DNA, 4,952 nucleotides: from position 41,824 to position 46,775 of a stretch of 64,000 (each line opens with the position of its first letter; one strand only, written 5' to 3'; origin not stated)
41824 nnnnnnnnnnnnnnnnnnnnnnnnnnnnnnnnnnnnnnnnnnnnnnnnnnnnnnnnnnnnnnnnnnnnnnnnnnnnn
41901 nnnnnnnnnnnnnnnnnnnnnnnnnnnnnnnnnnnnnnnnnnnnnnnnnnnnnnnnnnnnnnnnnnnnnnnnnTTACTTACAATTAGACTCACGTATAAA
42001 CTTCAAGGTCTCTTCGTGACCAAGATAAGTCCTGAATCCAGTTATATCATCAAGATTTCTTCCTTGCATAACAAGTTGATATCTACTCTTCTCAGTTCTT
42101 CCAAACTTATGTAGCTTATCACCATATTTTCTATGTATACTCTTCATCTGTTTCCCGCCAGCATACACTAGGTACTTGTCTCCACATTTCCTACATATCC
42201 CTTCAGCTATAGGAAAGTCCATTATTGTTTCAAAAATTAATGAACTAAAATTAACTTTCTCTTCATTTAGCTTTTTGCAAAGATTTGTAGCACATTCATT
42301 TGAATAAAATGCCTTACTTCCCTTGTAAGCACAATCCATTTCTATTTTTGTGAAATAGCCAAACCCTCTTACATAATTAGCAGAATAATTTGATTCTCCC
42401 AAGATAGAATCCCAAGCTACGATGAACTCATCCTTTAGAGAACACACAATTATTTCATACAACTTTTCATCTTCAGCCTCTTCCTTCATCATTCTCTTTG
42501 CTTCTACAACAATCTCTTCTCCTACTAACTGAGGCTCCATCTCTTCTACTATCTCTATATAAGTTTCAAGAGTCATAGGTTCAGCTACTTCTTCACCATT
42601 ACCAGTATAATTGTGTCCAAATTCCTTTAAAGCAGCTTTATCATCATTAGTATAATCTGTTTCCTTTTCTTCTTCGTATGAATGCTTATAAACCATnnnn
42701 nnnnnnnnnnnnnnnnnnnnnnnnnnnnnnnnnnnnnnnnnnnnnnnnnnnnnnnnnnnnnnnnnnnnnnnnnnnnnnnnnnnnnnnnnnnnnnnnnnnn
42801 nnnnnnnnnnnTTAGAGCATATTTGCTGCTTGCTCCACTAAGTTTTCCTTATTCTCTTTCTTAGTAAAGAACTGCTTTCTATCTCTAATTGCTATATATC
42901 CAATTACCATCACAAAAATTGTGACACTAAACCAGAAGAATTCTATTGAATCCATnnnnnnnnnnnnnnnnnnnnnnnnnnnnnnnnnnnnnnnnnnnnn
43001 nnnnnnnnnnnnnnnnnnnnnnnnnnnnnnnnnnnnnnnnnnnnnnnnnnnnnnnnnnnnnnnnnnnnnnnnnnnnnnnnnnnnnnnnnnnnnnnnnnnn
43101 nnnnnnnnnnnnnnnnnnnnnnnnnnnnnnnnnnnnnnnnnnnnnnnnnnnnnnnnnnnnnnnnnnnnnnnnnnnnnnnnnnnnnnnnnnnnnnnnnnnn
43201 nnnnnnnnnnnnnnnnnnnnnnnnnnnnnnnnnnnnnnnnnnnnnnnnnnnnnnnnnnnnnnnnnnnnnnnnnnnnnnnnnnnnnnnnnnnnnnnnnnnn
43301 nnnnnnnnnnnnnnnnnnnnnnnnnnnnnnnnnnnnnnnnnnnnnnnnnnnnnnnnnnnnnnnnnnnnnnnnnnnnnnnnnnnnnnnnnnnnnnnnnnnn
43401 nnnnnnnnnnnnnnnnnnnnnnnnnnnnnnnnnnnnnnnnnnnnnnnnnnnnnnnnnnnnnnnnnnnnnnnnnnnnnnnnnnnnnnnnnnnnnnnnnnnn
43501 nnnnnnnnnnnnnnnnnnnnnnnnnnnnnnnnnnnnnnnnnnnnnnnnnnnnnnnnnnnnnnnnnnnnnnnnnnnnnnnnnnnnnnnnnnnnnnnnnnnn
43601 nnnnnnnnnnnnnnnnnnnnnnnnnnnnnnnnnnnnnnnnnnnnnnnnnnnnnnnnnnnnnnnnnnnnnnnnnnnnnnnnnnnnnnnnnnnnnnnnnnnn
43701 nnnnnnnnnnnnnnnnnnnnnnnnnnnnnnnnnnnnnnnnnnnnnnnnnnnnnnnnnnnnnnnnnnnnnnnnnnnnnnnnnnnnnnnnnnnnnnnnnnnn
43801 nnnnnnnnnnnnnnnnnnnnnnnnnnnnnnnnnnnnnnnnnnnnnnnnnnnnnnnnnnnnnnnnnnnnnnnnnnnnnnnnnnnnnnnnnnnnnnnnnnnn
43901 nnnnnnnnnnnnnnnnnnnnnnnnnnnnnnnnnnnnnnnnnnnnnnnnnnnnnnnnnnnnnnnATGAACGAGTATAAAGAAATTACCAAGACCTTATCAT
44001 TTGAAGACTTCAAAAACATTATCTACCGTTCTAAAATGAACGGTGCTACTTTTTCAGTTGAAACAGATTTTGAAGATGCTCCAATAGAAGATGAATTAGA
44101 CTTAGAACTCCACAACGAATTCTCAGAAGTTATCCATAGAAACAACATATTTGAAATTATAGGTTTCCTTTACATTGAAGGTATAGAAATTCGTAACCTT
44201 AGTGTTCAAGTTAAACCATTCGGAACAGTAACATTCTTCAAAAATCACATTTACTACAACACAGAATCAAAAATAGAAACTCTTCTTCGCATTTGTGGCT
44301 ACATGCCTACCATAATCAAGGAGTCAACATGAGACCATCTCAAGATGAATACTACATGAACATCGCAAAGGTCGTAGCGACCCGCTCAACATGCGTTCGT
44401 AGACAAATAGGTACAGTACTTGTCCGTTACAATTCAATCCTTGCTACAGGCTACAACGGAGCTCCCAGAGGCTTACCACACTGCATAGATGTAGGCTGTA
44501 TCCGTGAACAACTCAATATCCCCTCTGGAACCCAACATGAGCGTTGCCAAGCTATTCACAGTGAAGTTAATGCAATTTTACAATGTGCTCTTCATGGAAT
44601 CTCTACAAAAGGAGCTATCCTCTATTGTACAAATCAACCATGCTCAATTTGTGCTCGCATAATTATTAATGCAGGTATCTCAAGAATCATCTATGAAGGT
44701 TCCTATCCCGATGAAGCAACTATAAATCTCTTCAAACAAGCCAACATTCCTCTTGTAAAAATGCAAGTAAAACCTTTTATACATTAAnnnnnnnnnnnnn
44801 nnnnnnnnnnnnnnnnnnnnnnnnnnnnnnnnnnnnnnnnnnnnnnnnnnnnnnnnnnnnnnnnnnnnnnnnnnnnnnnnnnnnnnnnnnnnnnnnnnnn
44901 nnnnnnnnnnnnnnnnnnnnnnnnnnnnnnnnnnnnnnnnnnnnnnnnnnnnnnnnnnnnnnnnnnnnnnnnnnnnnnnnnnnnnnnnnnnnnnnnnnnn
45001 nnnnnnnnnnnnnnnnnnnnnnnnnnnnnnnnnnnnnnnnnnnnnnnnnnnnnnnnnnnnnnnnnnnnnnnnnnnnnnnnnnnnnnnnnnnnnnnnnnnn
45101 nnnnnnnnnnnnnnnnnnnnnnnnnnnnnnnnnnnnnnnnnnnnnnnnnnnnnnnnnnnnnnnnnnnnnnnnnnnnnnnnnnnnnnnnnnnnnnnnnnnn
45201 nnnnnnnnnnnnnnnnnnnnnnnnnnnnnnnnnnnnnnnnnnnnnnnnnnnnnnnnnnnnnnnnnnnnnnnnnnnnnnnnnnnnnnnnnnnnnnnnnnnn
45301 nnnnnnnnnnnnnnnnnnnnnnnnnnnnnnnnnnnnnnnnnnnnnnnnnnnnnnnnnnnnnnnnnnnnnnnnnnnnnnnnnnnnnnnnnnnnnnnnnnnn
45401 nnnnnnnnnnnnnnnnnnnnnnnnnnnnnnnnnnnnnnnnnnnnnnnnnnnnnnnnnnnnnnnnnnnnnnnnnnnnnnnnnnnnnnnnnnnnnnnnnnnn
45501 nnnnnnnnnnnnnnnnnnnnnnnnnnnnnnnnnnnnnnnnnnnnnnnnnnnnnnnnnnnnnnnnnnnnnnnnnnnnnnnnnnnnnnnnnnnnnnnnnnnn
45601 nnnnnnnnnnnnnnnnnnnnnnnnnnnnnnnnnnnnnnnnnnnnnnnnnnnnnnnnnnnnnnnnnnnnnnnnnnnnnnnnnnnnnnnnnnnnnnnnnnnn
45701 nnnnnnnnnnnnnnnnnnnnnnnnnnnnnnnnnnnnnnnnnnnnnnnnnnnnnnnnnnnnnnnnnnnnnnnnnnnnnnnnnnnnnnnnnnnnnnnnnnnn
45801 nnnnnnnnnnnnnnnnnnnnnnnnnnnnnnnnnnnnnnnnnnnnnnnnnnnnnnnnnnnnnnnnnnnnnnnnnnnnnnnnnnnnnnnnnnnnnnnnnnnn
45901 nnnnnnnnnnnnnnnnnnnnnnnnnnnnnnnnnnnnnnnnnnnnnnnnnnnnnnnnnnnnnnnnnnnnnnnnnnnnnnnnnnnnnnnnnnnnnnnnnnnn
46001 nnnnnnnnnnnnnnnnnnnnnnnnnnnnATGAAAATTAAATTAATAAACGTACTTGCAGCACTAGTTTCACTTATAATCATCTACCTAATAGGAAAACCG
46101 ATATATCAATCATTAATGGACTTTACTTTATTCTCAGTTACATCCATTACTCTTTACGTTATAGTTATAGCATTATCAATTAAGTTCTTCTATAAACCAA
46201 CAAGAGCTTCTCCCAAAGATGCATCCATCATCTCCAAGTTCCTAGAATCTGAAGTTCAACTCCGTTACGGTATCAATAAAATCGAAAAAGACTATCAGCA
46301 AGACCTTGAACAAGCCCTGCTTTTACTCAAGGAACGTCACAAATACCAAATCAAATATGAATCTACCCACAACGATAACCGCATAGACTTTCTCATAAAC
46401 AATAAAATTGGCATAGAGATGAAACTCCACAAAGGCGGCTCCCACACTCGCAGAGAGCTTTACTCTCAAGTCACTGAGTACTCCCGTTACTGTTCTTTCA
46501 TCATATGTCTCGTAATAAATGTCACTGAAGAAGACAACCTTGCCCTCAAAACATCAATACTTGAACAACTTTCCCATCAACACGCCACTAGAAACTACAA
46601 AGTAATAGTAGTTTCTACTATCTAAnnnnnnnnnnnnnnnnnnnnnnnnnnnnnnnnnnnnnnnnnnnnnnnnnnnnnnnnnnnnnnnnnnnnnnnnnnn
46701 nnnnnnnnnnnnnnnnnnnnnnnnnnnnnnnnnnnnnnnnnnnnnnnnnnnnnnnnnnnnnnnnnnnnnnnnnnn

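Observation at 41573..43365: Noncoding hub with orphan promoter-leader repeats, convergent terminators and a GC-rich RNA: candidate replication origin/regulatory centre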

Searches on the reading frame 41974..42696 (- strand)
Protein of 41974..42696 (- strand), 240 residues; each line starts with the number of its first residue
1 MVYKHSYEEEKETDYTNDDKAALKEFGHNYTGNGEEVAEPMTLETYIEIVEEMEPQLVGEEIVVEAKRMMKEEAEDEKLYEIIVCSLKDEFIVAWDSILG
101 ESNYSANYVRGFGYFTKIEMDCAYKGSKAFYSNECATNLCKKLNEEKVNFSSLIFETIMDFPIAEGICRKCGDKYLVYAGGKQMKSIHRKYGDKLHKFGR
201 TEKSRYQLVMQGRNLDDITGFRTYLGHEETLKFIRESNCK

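Call 11: search_protein_families(library=pfam, proteins=[window:41974-42696:-], max_evalue=0.1)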
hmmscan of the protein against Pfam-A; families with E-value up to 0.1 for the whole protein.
window:41974-42696:- (240 aa): 0 families

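Call 12: search_protein_families(library=phrogs, proteins=[window:41974-42696:-], max_evalue=0.1)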
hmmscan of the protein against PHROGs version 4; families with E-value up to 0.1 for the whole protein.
window:41974-42696:- (240 aa): 0 families

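Call 21: find_homologous_proteins(query=window:41974-42696:-)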
Query window:41974-42696:- (240 aa): 1 proteins with E <= 0.001 among 213 candidates.
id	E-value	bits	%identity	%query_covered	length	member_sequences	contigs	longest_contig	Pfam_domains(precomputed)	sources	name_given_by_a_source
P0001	1.1e-157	541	100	100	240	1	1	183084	-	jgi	jgi:hypothetical protein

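Call 22: find_encoding_contigs(protein=P0001, flank=10000, max_places=5)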
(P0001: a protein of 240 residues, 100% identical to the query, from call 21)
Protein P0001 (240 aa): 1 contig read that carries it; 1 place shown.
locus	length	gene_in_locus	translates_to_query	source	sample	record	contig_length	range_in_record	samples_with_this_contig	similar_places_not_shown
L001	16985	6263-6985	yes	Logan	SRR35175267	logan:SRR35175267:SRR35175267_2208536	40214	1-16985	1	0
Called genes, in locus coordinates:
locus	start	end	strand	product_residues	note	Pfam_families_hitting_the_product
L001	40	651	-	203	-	-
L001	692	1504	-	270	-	PF00753:Lactamase_B, PF23023:Anti-Pycsar_Apyc1 (weak)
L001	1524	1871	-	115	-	-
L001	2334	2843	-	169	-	PF13366:PDDEXK_3 (weak)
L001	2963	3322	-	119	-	-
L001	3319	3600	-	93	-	-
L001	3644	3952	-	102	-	-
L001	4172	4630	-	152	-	PF00383:dCMP_cyt_deam_1, PF14437:MafB19-deam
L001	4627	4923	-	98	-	-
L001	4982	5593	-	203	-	-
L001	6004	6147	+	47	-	-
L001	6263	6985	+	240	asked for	-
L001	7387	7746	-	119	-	-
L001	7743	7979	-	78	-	-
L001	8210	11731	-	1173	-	PF10102:DUF2341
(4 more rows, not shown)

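Call 26: find_related_loci(query=window:41974-42696:-, collection=viral_contigs, flank=6000)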
Query window:41974-42696:- (240 aa) in viral_contigs; peptide patterns used: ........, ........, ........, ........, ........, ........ (x = any residue, [..] = any of these).
9 stretches matched a pattern, but none encodes a relative of the query by tblastn (E <= 1e-3).

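Call 30: search_protein_representatives(protein=window:41974-42696:-)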
Query: 240 residues. Proteins with E-value up to 0.001 (for the whole library): 1; up to 1e-10: 1; up to 1e-30: 1. The best 1 are listed.
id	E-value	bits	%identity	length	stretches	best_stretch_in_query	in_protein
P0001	3.3e-158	540.6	100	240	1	1-240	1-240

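Call 47: search_solved_structures(query=window:41974-42696:-, max_evalue=10)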
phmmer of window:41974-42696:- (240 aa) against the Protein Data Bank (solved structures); distinct sequences matched with E-value up to 10: 0.

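Call 50: search_protein_families(library=padloc, proteins=[window:41974-42696:-], max_evalue=0.1)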
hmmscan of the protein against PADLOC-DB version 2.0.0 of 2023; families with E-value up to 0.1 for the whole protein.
window:41974-42696:- (240 aa): 0 families

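Call 58: predict_structure(protein=window:41974-42696:-)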
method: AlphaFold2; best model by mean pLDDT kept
length: 240 residues; sequences in the alignment: 1
mean_pLDDT: 33.7   pTM: 0.22
mean pLDDT of the five models: 33.7, 30.5, 29.2, 27.8, 27.5
residues with pLDDT >= 90: 0; 70-90: 0; 50-70: 1; < 50: 239
segments of 3 or more residues with pLDDT < 50: 1-171, 173-240
pLDDT, mean of each block of 10 residues (from residue 1): 25 34 31 34 30 26 30 33 36 34 27 32 29 37 40 28 36 44 39 33 35 32 37 45
secondary structure, 60 per line:
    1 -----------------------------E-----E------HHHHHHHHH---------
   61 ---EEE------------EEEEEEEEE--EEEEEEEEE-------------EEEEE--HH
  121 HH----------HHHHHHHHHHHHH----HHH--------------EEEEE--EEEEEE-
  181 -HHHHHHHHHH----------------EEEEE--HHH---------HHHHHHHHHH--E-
elements in order: H43-51 E64-66 E79-87 E90-98 E112-116 H119-122 H133-145 E167-171 E174-179 H182-191 E208-212 H227-236

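Call 102: search_protein_families(library=ncbifam, proteins=[window:41974-42696:-], max_evalue=0.1)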
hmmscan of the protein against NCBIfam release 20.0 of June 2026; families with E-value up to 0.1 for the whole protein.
window:41974-42696:- (240 aa): 0 families

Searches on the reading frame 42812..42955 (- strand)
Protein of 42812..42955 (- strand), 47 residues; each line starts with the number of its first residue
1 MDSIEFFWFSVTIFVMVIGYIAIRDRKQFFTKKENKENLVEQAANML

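Call 49: search_protein_families(library=pfam, proteins=[window:42812-42955:-], max_evalue=0.1)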
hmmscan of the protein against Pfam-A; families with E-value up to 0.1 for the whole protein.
window:42812-42955:- (47 aa): 0 families

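Call 50: search_protein_families(library=padloc, proteins=[window:42812-42955:-], max_evalue=0.1)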
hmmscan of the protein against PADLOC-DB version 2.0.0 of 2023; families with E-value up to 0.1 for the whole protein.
window:42812-42955:- (47 aa): 0 families

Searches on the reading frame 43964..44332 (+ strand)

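Call 11: search_protein_families(library=pfam, proteins=[window:43964-44332:+], max_evalue=0.1)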
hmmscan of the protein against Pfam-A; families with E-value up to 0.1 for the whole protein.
window:43964-44332:+ (122 aa): 0 families

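Call 12: search_protein_families(library=phrogs, proteins=[window:43964-44332:+], max_evalue=0.1)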
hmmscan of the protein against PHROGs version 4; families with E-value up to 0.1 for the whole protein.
window:43964-44332:+ (122 aa): 1 family
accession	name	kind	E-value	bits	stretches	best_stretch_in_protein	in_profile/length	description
phrog_22607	-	unknown function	0.08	13.9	0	82-98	2-18/55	-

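Call 102: search_protein_families(library=ncbifam, proteins=[window:43964-44332:+], max_evalue=0.1)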
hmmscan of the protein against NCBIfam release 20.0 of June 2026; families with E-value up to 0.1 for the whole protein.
window:43964-44332:+ (122 aa): 1 family
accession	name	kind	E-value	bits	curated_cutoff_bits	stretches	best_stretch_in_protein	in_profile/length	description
TIGR02029.1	AcsF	equivalog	0.064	12.3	192.5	1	4-75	25-96/337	magnesium-protoporphyrin IX monomethyl ester (oxidative) cyclase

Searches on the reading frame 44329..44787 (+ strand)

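Call 11: search_protein_families(library=pfam, proteins=[window:44329-44787:+], max_evalue=0.1)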
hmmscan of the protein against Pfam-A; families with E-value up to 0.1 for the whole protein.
window:44329-44787:+ (152 aa): 3 families
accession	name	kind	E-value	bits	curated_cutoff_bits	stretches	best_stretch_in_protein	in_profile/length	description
PF00383.29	dCMP_cyt_deam_1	-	5.2e-23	81.3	25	1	4-122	2-100/102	Cytidine and deoxycytidylate deaminase zinc-binding region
PF14437.12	MafB19-deam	-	9.7e-19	68.1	27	1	4-132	2-109/142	MafB19-like deaminase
PF14439.12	Bd3614-deam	-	0.00023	21.6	38.5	1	75-129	34-91/113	Bd3614-like deaminase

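Call 12: search_protein_families(library=phrogs, proteins=[window:44329-44787:+], max_evalue=0.1)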
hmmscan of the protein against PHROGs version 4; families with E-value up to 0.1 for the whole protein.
window:44329-44787:+ (152 aa): 9 families
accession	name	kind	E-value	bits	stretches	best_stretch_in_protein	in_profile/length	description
phrog_174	-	DNA, RNA and nucleotide metabolism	1.6e-50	173.8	1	1-146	112-248/384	dCMP deaminase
phrog_2369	-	DNA, RNA and nucleotide metabolism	6.8e-32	112.1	1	1-127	1-128/195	dCMP deaminase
phrog_9198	-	unknown function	3.9e-18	66.5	2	71-137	381-448/531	-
phrog_8118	-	unknown function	6.2e-13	49.2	2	68-141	470-544/577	-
phrog_20648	-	DNA, RNA and nucleotide metabolism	5.4e-12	46.5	1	10-145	11-140/311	dCMP deaminase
phrog_20806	-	DNA, RNA and nucleotide metabolism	1.4e-09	39.1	1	71-123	12-62/97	deoxycytidinylate deaminase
phrog_18355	-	DNA, RNA and nucleotide metabolism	6e-09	36.9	1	75-123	2-48/52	deoxycytidinylate deaminase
phrog_22830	-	unknown function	0.002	18.5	1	99-147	240-288/289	-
phrog_15937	-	unknown function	0.072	14.2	0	1-40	13-52/63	-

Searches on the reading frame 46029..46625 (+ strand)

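Call 11: search_protein_families(library=pfam, proteins=[window:46029-46625:+], max_evalue=0.1)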
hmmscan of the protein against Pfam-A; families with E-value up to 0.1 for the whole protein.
window:46029-46625:+ (198 aa): 5 families
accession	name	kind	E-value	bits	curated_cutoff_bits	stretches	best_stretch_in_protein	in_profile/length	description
PF13366.12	PDDEXK_3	-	1.9e-05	25.4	22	1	75-167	13-108/117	PD-(D/E)XK nuclease superfamily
PF19231.4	DUF5884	-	0.005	17.5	27.5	1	73-127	76-129/155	Family of unknown function (DUF5884)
PF17439.7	DUF5418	-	0.019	15.5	25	1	131-195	59-123/151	Family of unknown function (DUF5418)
PF24786.1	RXYLT1_N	-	0.078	13.7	25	0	158-195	61-98/140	RXYLT1 N-terminal domain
PF07168.17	Ureide_permease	-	0.09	12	27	0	29-72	234-275/359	Ureide permease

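Call 12: search_protein_families(library=phrogs, proteins=[window:46029-46625:+], max_evalue=0.1)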
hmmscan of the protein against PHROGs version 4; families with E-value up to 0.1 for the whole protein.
window:46029-46625:+ (198 aa): 4 families
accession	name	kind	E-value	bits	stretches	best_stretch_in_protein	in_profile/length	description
phrog_5928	-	unknown function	4.6e-06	27.5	1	86-157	25-89/124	-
phrog_13838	-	other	0.00077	20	1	8-68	24-82/231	ATP-dependent protease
phrog_28460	-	unknown function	0.053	14.7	1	129-163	16-51/56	-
phrog_28707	-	DNA, RNA and nucleotide metabolism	0.096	12.9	0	111-171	142-201/244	nuclease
